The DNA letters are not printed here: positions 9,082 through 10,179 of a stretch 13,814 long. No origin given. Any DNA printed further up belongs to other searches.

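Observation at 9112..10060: Stand-alone cytoplasmic trypsin-like serine protease inserted as a self-contained unit between Rz1 and terS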

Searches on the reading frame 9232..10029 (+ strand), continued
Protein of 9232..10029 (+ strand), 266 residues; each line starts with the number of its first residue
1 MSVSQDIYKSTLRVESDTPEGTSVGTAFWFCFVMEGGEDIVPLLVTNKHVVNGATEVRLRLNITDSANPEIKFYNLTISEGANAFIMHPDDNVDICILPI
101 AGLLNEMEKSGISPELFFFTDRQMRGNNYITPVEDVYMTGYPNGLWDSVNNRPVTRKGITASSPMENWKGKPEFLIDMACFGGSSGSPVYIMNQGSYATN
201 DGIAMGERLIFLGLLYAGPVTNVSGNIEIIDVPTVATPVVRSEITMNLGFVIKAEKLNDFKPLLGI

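Call 28: find_related_loci(query=A2, collection=genome_contigs, flank=8000)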
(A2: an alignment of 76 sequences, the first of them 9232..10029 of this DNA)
Query A2 (266 aa) in genome_contigs; peptide patterns used: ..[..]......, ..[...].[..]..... (x = any residue, [..] = any of these).
318 stretches matched a pattern; 289 encode a relative of the query (tblastn E <= 1e-3); the best 80 are kept; 80 distinct loci.
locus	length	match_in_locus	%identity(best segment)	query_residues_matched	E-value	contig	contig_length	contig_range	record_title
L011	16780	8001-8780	55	1-264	2e-94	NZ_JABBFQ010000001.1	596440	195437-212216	Rosenbergiella epipactidis strain 2.1A NODE_1_length_596440_cov_45.270401, whole genome shotgun sequence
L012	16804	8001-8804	43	1-264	5e-69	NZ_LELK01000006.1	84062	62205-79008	Alkalihalobacillus macyae strain DSM 16346 scaffold6, whole genome shotgun sequence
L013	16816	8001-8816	43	1-264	4e-68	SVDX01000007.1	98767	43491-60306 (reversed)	MAG: Lachnospira sp. isolate SIG291 NODE_5245_length_98767_cov_2.513990, whole genome shotgun sequence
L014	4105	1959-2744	42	1-257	6e-68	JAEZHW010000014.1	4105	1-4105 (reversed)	MAG: Actinomycetes bacterium isolate OH_CDB_151 k127_2030666, whole genome shotgun sequence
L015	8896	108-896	46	1-257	5e-67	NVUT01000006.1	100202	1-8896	MAG: Flavobacterium sp. isolate NORP82 Contig_source1382A_544, whole genome shotgun sequence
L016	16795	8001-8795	42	1-257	7e-66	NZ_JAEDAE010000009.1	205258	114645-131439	Hymenobacter negativus strain BT442 NODE_9_length_205258_cov_18.135305, whole genome shotgun sequence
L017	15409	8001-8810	43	1-264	4e-65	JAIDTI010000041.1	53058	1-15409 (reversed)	MAG: Ruminococcus sp. isolate SC0367_S14_1 SC0367_S14_1_contig_41, whole genome shotgun sequence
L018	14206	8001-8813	42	1-265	4e-65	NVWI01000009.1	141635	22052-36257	MAG: SAR86 cluster bacterium isolate NORP41 Contig_source1383C_315, whole genome shotgun sequence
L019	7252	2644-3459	42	1-264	2e-64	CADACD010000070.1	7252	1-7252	MAG: uncultured Lachnospiraceae bacterium isolate RUG13154 genome assembly, contig: RUG13154_asm_70, whole genome shotgu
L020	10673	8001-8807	42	1-265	5e-64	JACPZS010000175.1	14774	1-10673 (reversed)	MAG: Verrucomicrobia bacterium isolate NC_groundwater_895_Pr1_S2p5_58_19 Montesol18_S2p5_coassembly_scaffold_813547, who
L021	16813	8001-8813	42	1-264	4e-64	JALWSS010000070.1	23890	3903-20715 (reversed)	MAG: Saprospiraceae bacterium isolate M2_metabat2_scaf2bin.095 M2_NODE_1916_length_23890_cov_3.520094, whole genome shot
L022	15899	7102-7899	40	3-264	1e-63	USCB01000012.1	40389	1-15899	uncultured Clostridium sp. isolate UMGS1576 genome assembly, contig: NODE_553_length_40389_cov_7.237294, whole genome sh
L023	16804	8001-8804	40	1-264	1e-63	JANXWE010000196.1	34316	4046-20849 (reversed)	MAG: Fimbriiglobus sp. isolate GL140_1_metabat_325 GL140_1_k141_273458, whole genome shotgun sequence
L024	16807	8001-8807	44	1-264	3e-63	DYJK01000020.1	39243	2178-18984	MAG TPA_asm: Melioribacter roseus isolate FI88_2_36_12 Afr_mines_FI88_416_length_39243_cov_4_618582, whole genome shotgu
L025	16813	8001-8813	40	1-264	9e-63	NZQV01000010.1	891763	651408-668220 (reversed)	MAG: Balneola sp. isolate EAC52 MHASMcontig_1009755, whole genome shotgun sequence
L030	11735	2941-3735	40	5-264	6e-61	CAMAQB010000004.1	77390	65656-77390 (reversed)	MAG: Akkermansia muciniphila isolate AE-24oct19-61 genome assembly, contig: AE-24oct19-C198, whole genome shotgun sequen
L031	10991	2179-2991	41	1-264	1e-60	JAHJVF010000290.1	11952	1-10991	MAG: Bacteroidetes bacterium isolate OSL_B.mb.4 OSL_B.mb.4_k141_45123, whole genome shotgun sequence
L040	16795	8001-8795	40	5-264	7e-60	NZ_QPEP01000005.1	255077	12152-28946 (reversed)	Salinibius halmophilus strain WDS2A16A WDS2A16A_scaffold5, whole genome shotgun sequence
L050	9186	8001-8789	40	1-264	2e-59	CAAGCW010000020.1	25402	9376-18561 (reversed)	MAG TPA_asm: uncultured Collinsella sp., isolate HGM04219, WGS project CAAGCW010000000 data, contig: SRS476108_10_k119_9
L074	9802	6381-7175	38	1-264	4e-57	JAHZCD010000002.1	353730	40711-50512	MAG: Haemophilus sp. isolate HRGM_Genome_2181 HRGM_Genome_2181_2, whole genome shotgun sequence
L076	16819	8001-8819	40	1-264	5e-57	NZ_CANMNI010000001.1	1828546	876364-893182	Uncultured Pontibacter sp. isolate 912.fasta NODE_1, whole genome shotgun sequence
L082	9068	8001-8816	38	1-263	5e-56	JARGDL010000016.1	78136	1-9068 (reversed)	Stygiobacter electus strain 09-Me 16, whole genome shotgun sequence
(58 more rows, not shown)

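Call 32: predict_structure(alignment_id=A2)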
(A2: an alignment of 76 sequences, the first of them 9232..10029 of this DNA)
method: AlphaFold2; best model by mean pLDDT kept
length: 266 residues; sequences in the alignment: 76
mean_pLDDT: 90.3   pTM: 0.87
mean pLDDT of the five models: 90.3, 90.1, 89.9, 88.1, 86.5
residues with pLDDT >= 90: 217; 70-90: 21; 50-70: 20; < 50: 8
segments of 3 or more residues with pLDDT < 50: 226-231
pLDDT, mean of each block of 10 residues (from residue 1): 89 95 95 90 97 97 94 95 98 97 94 96 94 96 90 96 95 94 93 93 94 88 50 53 75 98 94
secondary structure, 60 per line:
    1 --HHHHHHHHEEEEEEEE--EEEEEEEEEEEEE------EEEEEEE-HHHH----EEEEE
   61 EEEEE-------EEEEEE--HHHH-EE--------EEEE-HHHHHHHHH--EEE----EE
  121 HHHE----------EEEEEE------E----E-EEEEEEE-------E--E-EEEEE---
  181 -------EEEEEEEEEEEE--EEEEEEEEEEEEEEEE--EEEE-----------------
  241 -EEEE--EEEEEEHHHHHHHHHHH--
elements in order: H3-10 E11-18 E21-33 E40-46 H48-51 E56-65 E73-78 H81-84 E96-99 H101-109 E112-114 E135-140 E154-160 E173-177 E188-199 E202-217 E220-223 E242-245 E248-253 H254-264

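Call 34: search_solved_structures(query=A2, max_evalue=0.1, show_alignments=2)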
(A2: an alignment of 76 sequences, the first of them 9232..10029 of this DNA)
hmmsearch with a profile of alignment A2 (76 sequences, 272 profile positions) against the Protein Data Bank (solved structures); distinct sequences matched with E-value up to 0.1: 8.
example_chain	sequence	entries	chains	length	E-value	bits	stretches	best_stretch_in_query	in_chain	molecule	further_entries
4jcn_A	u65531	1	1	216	5.4e-05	25.5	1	45-194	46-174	Glutamyl endopeptidase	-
6tya_A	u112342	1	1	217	5.4e-05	25.5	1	45-194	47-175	Glutamyl endopeptidase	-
6u1b_A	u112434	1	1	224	5.5e-05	25.5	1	45-194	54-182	Glutamyl endopeptidase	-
6q12_A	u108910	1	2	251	9.3e-05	24.7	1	45-194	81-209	Glutamyl endopeptidase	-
6pym_A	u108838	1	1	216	0.00027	23.2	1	45-194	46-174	Glutamyl endopeptidase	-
6q24_A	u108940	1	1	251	0.00037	22.8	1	45-194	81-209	Glutamyl endopeptidase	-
7zcu_S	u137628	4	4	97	0.064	15.4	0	172-206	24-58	PucA-LH2-gamma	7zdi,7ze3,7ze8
9zqg_A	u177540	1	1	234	0.098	14.8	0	36-72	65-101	Periplasmic serine protease DO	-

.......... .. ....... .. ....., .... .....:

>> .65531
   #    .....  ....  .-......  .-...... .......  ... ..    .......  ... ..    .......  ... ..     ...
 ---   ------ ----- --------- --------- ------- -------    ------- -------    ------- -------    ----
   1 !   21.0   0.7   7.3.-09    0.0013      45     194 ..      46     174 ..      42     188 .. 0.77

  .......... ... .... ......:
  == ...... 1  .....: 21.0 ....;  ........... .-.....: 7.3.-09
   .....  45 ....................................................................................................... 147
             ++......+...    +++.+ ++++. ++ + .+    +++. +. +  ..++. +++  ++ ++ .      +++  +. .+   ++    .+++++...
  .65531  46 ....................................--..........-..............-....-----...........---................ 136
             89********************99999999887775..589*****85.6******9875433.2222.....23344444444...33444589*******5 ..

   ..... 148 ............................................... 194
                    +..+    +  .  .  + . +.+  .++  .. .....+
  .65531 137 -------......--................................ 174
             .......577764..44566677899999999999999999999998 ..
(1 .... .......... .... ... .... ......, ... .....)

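Call 36: fold_search(model_id=the predicted structure, library=pdb)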
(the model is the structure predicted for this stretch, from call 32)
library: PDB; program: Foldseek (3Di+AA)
matches with E <= 10: 514; with E <= 0.001: 161
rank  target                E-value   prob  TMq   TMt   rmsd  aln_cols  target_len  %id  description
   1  6u1b                  5.1e-07  1.00  0.51  0.60   6.3       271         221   18  Structure of N-terminus locked Esp with eight pro-peptide residues - V67C, D255C (released 2019-09-04)
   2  6tya                  5.3e-07  1.00  0.51  0.62   6.3       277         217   15  Structure of N-terminus locked Esp with one pro-peptide residue - V67C, D255C (released 2019-08-28)
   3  4jcn                  6.6e-07  1.00  0.48  0.58   8.1       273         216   16  Structure of ESP, serine protease from Staphylococcus epidermidis (released 2013-09-04)
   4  1qy6                  1.0e-06  1.00  0.50  0.60   6.9       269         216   16  Structue of V8 Protease from Staphylococcus aureus (released 2004-02-17)
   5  8s9l_A                1.4e-06  1.00  0.49  0.54   6.6       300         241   12  Structure of monomeric FAM111A SPD V347D Mutant (released 2024-03-20)
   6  6q24                  1.8e-06  1.00  0.47  0.58   8.4       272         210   16  Structure of pro-Esp mutant- S235A (released 2019-08-21)
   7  3k6y                  1.9e-06  1.00  0.50  0.58   7.1       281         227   15  Crystal structure of Rv3671c protease from M. tuberculosis, active form (released 2010-10-13)
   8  3pv5_A                1.9e-06  1.00  0.52  0.37   7.4       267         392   15  Structure of Legionella fallonii DegQ (N189G/P190G variant) (released 2011-06-15)
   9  6q12_B                2.3e-06  1.00  0.45  0.57   6.1       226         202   18  Structure of pro-Esp mutant- S66V (released 2019-08-14)
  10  5ilb_B                3.7e-06  1.00  0.47  0.28   8.0       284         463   16  Crystal structure of protease domain of Deg2 linked with the PDZ domain of Deg9 (released 2017-03-08)
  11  3mh6                  3.9e-06  1.00  0.50  0.35   7.3       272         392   13  HtrA proteases are activated by a conserved mechanism that can be triggered by distinct molecular cues (released 2010-06-30)
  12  8f0a_A                4.1e-06  1.00  0.46  0.41   9.5       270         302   14  Client-bound structure of a DegP trimer within a 12mer cage (released 2022-11-23)
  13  7h6g_A                4.1e-06  1.00  0.47  0.55   8.4       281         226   12  THE 1.21 A CRYSTAL STRUCTURE OF HUMAN CATHEPSIN G IN COMPLEX WITH N-[2-[6-fluoro-2-[(4-hydroxy-5-methyl-2-oxo-5-phenyl (released 2025-03-05)
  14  8kic_A                4.9e-06  1.00  0.52  0.47   7.6       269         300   13  Bacterial serine protease (released 2024-09-04)
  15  3cp7_A                5.1e-06  1.00  0.45  0.53   9.1       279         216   13  Crystal structure of a thermostable serine protease AL20 from extremophilic microoganism (released 2009-02-10)
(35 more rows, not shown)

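Call 38: search_protein_families(library=pfam, alignment_id=A3, max_evalue=0.00001)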
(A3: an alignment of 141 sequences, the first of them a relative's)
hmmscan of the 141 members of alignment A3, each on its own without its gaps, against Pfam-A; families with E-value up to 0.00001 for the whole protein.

A. member 1, L011:7623-7916:+ (98 aa): 0 families

B. families by the number of members that match (of 141 scanned): 133 families (the first 25 are shown)
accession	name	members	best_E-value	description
PF00589.27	Phage_integrase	3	2.2e-39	Phage integrase family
PF01381.28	HTH_3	3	5e-16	Helix-turn-helix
PF02661.23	Fic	3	5.2e-13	Fic/DOC family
PF13191.12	AAA_16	3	1.7e-08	AAA ATPase domain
PF13401.12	AAA_22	3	3.2e-07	AAA domain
PF06250.17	YhcG_C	2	5.2e-58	YhcG PDDEXK nuclease domain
PF00072.30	Response_reg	2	3.4e-42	Response regulator receiver domain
PF17761.7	DUF1016_N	2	4.3e-40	DUF1016 N-terminal domain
PF00239.26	Resolvase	2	1.6e-34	Resolvase, N terminal domain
PF12161.14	HsdM_N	2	1.7e-28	HsdM N-terminal domain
PF00005.33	ABC_tran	2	6.9e-28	ABC transporter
PF13749.12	HATPase_c_4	2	6.6e-21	Putative ATP-dependent DNA helicase recG C-terminal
PF13676.11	TIR_2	2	2.7e-20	TIR domain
PF04326.19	SLFN_AlbA_2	2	1.6e-18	Schlafen, AlbA_2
PF01850.27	PIN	2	2.3e-14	PIN domain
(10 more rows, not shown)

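Call 39: search_protein_families(library=padloc, alignment_id=A3, max_evalue=1e-10)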
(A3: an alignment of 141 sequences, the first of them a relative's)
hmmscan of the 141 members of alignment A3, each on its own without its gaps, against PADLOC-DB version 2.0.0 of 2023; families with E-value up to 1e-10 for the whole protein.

A. member 1, L011:7623-7916:+ (98 aa): 0 families

B. families by the number of members that match (of 141 scanned): 241 families (the first 25 are shown)
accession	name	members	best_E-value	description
PDLC04807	PDC-S02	2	6.2e-137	-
PDLC04820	PDC-S02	2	2.3e-99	-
PDLC04803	PDC-S02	2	4.5e-95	-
PDLC04795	PDC-S02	2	3.5e-84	-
PDLC04810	PDC-S02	2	4.5e-82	-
PDLC04831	PDC-S02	2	8.8e-79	-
PDLC04135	mad3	2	1.4e-77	mads_3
PDLC04827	PDC-S02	2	8.6e-77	-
PDLC04822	PDC-S02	2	1.5e-71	-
PDLC04802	PDC-S02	2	6e-66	-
PDLC04823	PDC-S02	2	1.1e-65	-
PDLC04813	PDC-S02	2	5.3e-50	-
PDLC04812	PDC-S02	2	1.3e-48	-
PDLC04817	PDC-S02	2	1.1e-37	-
PDLC04826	PDC-S02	2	1.1e-36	-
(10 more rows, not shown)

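Call 52: find_encoding_contigs(protein=P0007, flank=5000, max_places=2)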
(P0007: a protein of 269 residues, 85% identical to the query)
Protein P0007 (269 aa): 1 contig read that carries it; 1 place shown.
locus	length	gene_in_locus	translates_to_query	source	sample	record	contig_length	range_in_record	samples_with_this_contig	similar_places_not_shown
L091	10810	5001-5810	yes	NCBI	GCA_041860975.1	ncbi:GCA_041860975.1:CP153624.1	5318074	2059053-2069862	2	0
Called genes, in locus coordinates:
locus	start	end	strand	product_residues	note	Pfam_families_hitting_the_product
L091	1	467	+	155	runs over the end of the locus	PF05772:NinB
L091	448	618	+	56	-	PF05322:NinE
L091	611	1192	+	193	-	PF05766:NinG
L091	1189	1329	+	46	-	PF26818:Phage_YlcG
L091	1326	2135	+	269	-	PF27659:CHP02642 (faint), PF03589:Antiterm, PF00684:DnaJ_CXXCXGXG (faint), PF03589:Antiterm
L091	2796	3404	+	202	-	-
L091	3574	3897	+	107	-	PF05106:Phage_holin_3_1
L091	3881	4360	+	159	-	-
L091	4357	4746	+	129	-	PF10828:DUF2570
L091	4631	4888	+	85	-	PF23793:LysC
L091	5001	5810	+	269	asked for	PF13365:Trypsin_2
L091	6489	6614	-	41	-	PF28118:KPN01023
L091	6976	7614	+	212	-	PF18894:PhageMetallopep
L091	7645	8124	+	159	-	PF10045:DUF2280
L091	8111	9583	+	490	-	PF17289:Terminase_6C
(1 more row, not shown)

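Call 53: find_encoding_contigs(protein=P0040, flank=5000, max_places=3)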
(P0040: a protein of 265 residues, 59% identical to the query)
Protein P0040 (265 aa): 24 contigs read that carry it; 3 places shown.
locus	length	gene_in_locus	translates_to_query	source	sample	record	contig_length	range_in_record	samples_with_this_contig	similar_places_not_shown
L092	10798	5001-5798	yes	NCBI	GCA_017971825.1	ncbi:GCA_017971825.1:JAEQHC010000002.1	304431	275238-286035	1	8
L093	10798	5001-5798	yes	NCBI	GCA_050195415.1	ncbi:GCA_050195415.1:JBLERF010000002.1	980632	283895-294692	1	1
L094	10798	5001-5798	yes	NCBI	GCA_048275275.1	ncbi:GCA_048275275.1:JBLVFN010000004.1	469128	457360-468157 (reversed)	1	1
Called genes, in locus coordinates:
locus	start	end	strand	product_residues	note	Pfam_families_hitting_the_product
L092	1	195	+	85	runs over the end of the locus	PF06440:DNA_pol3_theta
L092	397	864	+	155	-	PF05772:NinB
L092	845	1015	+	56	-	PF05322:NinE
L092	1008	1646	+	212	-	PF05766:NinG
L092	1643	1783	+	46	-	PF26818:Phage_YlcG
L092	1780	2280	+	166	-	PF06530:Phage_antitermQ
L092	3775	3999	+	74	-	PF04971:Phage_holin_2_1, PF16080:Phage_holin_2_3 (weak)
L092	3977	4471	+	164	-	PF00959:Phage_lysozyme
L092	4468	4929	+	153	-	PF03245:Phage_lysis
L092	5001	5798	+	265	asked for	PF13365:Trypsin_2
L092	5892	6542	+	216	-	-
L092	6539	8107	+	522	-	-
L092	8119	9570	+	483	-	PF06381:Phage_portal_3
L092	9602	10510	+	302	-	PF04233:Phage_Mu_F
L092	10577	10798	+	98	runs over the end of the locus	-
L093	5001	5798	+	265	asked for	PF13365:Trypsin_2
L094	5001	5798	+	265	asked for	PF13365:Trypsin_2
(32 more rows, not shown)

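Call 54: find_encoding_contigs(protein=P0036, flank=5000, max_places=2)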
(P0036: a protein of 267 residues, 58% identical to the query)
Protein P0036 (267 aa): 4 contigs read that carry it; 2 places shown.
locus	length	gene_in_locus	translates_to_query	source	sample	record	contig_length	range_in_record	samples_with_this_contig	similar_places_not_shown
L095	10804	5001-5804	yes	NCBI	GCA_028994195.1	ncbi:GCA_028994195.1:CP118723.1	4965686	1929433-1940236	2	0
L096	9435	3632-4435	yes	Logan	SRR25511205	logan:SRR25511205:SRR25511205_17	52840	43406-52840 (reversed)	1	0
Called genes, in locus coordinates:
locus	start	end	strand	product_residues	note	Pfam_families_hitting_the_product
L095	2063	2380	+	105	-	PF16083:Phage_holin_3_3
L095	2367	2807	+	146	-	PF00959:Phage_lysozyme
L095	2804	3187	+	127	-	PF10828:DUF2570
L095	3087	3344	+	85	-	PF23793:LysC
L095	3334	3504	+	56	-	-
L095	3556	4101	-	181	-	-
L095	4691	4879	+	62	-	PF06085:Rz1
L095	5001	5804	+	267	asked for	PF13365:Trypsin_2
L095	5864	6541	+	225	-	-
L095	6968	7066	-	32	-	PF28021:YoaK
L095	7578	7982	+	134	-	-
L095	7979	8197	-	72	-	-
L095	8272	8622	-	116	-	-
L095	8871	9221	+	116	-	PF14302:DUF4377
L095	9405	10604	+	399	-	PF12242:Eno-Rase_NADH_b, PF12241:Enoyl_reductase, PF07055:Eno-Rase_FAD_bd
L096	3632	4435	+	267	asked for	PF13365:Trypsin_2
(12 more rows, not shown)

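Call 57: find_encoding_contigs(protein=P0092, flank=6000, max_places=3)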
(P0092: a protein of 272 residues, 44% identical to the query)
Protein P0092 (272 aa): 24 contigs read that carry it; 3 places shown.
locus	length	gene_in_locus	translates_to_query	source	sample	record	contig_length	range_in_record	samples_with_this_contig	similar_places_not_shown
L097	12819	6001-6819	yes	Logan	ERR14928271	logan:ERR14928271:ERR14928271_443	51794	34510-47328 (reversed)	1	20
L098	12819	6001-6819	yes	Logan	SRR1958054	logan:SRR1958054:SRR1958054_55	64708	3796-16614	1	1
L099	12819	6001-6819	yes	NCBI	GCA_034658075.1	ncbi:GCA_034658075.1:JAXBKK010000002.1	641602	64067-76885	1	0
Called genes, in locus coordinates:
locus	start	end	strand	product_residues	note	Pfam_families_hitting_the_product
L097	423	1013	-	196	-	PF13443:HTH_26 (faint), PF01381:HTH_3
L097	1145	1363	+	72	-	-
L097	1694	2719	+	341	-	PF17948:DnaT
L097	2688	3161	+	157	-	PF06992:Phage_lambda_P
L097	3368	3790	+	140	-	-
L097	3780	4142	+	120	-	PF05866:RusA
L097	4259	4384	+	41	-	-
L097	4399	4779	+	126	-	-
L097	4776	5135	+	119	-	PF10765:Phage_P22_NinX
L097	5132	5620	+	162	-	-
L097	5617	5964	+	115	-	-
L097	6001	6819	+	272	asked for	PF13365:Trypsin_2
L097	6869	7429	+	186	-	PF03592:Terminase_2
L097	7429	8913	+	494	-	-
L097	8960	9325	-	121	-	PF13876:Phage_gp49_66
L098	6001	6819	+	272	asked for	PF13365:Trypsin_2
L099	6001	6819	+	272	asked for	PF13365:Trypsin_2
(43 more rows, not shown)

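Call 58: find_encoding_contigs(protein=P0086, flank=7000, max_places=2)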
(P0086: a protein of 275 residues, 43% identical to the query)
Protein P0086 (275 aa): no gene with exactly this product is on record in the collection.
